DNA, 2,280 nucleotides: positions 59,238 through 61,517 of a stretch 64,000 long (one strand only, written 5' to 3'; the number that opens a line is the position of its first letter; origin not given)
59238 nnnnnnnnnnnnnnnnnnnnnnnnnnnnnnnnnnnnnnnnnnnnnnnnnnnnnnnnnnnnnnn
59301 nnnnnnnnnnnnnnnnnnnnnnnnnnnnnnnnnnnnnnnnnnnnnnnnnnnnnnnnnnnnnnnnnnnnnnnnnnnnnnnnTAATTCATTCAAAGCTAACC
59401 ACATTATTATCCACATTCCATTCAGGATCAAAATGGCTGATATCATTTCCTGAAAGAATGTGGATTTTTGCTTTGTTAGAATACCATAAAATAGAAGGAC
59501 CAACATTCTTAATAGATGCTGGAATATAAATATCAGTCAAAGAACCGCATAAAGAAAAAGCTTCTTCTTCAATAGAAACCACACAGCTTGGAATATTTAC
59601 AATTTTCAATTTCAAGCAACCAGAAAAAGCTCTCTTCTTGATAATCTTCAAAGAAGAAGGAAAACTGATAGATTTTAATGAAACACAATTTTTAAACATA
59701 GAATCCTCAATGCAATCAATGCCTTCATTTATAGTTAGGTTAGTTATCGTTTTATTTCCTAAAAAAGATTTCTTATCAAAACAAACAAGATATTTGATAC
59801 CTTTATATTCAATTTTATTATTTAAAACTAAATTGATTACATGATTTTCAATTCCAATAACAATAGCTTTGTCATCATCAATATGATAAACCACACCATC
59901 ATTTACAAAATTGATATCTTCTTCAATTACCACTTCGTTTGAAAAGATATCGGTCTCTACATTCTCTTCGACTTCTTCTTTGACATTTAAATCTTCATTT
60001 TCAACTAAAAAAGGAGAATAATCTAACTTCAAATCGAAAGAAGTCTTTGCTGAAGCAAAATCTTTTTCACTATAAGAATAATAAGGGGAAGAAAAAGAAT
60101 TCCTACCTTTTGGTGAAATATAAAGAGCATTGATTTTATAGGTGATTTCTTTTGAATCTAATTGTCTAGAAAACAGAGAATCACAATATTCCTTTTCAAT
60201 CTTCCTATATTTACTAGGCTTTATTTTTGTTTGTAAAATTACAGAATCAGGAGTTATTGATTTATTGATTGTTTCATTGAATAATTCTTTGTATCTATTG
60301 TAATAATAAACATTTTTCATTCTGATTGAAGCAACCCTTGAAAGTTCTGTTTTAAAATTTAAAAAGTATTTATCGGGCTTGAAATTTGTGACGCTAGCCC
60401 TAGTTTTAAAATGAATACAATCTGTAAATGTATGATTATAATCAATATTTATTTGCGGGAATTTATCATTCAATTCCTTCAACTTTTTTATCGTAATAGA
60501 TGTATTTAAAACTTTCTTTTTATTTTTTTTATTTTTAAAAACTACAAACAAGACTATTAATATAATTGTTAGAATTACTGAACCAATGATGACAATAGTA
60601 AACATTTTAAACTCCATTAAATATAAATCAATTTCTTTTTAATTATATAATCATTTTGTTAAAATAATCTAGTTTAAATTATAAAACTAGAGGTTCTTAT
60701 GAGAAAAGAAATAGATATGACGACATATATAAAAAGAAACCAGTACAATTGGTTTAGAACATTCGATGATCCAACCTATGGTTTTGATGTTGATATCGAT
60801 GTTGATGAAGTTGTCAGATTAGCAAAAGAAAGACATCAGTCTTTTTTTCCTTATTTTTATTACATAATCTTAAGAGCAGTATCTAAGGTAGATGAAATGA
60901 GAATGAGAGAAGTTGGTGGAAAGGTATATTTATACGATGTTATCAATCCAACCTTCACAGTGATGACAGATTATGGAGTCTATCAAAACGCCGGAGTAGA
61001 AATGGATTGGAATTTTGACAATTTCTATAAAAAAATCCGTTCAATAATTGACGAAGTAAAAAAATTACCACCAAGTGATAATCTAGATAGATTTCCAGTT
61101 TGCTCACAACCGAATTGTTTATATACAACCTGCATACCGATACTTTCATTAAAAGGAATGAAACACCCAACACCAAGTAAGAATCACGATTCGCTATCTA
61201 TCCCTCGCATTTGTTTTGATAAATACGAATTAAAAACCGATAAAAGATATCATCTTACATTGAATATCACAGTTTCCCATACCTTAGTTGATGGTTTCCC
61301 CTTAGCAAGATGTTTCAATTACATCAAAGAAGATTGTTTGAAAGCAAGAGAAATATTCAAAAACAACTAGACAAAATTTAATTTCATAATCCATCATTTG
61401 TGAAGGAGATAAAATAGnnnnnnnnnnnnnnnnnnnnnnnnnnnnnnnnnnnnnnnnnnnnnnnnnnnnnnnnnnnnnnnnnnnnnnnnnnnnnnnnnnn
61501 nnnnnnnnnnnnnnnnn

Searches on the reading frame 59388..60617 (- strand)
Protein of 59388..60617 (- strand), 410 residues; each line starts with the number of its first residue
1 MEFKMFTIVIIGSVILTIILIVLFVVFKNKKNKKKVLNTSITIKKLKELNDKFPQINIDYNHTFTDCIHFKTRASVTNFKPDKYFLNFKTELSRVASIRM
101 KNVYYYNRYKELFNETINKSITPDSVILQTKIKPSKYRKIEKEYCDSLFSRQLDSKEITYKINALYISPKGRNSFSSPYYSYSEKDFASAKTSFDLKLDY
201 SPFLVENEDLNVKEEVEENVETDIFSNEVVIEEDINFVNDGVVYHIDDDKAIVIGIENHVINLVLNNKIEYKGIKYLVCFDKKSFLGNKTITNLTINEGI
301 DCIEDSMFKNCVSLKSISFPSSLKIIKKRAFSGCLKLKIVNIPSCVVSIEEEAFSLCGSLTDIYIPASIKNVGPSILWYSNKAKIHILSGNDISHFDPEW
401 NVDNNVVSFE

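Call 16: search_protein_families(library=pfam, proteins=[window:59388-60617:-], max_evalue=0.01)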
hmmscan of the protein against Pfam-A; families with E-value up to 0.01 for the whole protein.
window:59388-60617:- (410 aa): 2 families
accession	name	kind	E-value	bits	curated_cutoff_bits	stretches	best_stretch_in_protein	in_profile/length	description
PF13306.12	LRR_5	-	3.6e-22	79.1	27.7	1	282-389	5-110/127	BspA type Leucine rich repeat region (6 copies)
PF13855.12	LRR_8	-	0.0021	18.2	27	0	293-342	7-56/61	Leucine rich repeat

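Call 17: search_protein_families(library=padloc, proteins=[window:59388-60617:-], max_evalue=0.001)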
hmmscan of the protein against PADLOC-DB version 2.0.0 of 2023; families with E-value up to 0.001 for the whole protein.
window:59388-60617:- (410 aa): 0 families

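Call 72: find_homologous_proteins(query=window:59388-60617:-, max_evalue=0.00001)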
Query window:59388-60617:- (410 aa): 37 proteins with E <= 0.00001 among 4924 candidates.
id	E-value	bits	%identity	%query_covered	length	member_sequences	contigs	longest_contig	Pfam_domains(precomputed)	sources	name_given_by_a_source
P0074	1.8e-262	888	100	100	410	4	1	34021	PF13306.13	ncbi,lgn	-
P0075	1.9e-230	783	88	99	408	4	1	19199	PF13306.13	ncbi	-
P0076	5.3e-230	781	88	99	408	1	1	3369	PF13306.13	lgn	-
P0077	1.5e-225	766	86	99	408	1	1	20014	PF13306.13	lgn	-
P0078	3.5e-225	765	86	99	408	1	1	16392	PF13306.13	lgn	-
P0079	2.2e-161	555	66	93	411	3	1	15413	PF13306.13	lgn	-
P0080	3.3e-107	377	47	96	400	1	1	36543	PF13306.13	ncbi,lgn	-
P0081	5.6e-104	366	46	96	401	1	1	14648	PF13306.13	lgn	-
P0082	1.3e-95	339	44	93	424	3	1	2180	PF13306.13,PF13855.13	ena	-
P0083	3.3e-90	321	44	93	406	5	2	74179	PF13306.13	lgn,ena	-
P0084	1.4e-82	296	41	95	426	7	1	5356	PF13306.13,PF13855.13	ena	-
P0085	2.2e-82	295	40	98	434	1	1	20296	PF13306.13,PF13855.13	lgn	-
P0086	9.7e-72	260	34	95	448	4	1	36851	PF13306.13,PF13855.13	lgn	-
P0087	5.4e-36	142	32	22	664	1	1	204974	PF13306.13,PF13855.13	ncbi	-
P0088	1.5e-34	138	51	17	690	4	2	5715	PF13306.13,PF13855.13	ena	-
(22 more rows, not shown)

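Call 80: predict_structure(alignment_id=A6)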
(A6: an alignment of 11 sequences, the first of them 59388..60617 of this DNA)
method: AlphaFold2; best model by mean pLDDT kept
length: 410 residues; sequences in the alignment: 11
mean_pLDDT: 82.9   pTM: 0.46
mean pLDDT of the five models: 82.9, 82.8, 82.7, 81.7, 78.6
residues with pLDDT >= 90: 200; 70-90: 150; 50-70: 27; < 50: 33
segments of 3 or more residues with pLDDT < 50: 206-233, 401-403
pLDDT, mean of each block of 10 residues (from residue 1): 72 89 88 92 94 91 92 90 89 91 94 94 90 93 93 93 91 89 87 80 55 25 24 64 84 87 90 83 83 91 92 94 93 93 92 90 88 80 77 58 60
secondary structure, 60 per line:
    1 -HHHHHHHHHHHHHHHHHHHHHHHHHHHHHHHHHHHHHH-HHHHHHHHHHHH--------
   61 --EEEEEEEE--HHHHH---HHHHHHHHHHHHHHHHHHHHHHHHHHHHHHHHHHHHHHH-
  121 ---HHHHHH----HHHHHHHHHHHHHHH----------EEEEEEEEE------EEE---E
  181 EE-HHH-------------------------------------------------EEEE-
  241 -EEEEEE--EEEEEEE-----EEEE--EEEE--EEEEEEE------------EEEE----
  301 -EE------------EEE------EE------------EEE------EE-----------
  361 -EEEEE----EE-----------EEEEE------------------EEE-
elements in order: H2-39 H41-52 E63-70 H73-77 H81-119 H124-129 H134-148 E159-167 E174-176 E180-182 E236-239 E242-247 E250-256 E262-265 E268-271 E274-280 E293-296 E316-318 E339-341 E362-366 E384-388 E407-409

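Call 91: find_encoding_contigs(protein=P0086, flank=9000, max_places=3)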
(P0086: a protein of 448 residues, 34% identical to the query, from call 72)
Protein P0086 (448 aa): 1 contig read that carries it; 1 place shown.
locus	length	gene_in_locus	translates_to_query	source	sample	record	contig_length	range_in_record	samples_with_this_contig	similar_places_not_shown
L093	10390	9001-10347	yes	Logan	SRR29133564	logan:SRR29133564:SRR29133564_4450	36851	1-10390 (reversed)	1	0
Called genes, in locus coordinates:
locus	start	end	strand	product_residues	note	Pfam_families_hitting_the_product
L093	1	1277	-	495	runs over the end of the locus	PF08903:DUF1846, PF20921:DUF1846_C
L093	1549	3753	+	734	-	-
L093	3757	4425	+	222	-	PF00302:CAT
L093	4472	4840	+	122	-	PF12323:HTH_OrfB_IS605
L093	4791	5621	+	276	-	PF01385:OrfB_IS605, PF07282:Cas12f1-like_TNB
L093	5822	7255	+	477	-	PF00150:Cellulase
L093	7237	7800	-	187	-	PF03692:CxxCxxCC (weak)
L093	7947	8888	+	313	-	PF01210:NAD_Gly3P_dh_N (faint), PF02737:3HCDH_N, PF00725:3HCDH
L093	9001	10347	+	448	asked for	PF13855:LRR_8 (faint), PF13306:LRR_5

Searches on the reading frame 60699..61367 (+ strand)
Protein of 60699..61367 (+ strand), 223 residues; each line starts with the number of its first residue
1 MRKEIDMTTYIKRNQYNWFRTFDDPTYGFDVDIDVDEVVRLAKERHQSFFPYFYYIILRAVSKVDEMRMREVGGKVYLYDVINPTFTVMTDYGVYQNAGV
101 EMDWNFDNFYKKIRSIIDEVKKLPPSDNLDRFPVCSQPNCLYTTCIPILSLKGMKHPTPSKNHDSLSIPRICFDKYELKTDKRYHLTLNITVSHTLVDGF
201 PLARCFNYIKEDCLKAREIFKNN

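Call 16: search_protein_families(library=pfam, proteins=[window:60699-61367:+], max_evalue=0.01)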
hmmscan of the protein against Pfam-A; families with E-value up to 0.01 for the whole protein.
window:60699-61367:+ (223 aa): 1 family
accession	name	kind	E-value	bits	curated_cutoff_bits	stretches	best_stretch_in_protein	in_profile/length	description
PF00302.23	CAT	-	4.4e-18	66.5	23.5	1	4-209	5-204/205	Chloramphenicol acetyltransferase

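Call 17: search_protein_families(library=padloc, proteins=[window:60699-61367:+], max_evalue=0.001)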
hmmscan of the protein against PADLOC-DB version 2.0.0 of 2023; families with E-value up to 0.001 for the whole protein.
window:60699-61367:+ (223 aa): 0 families
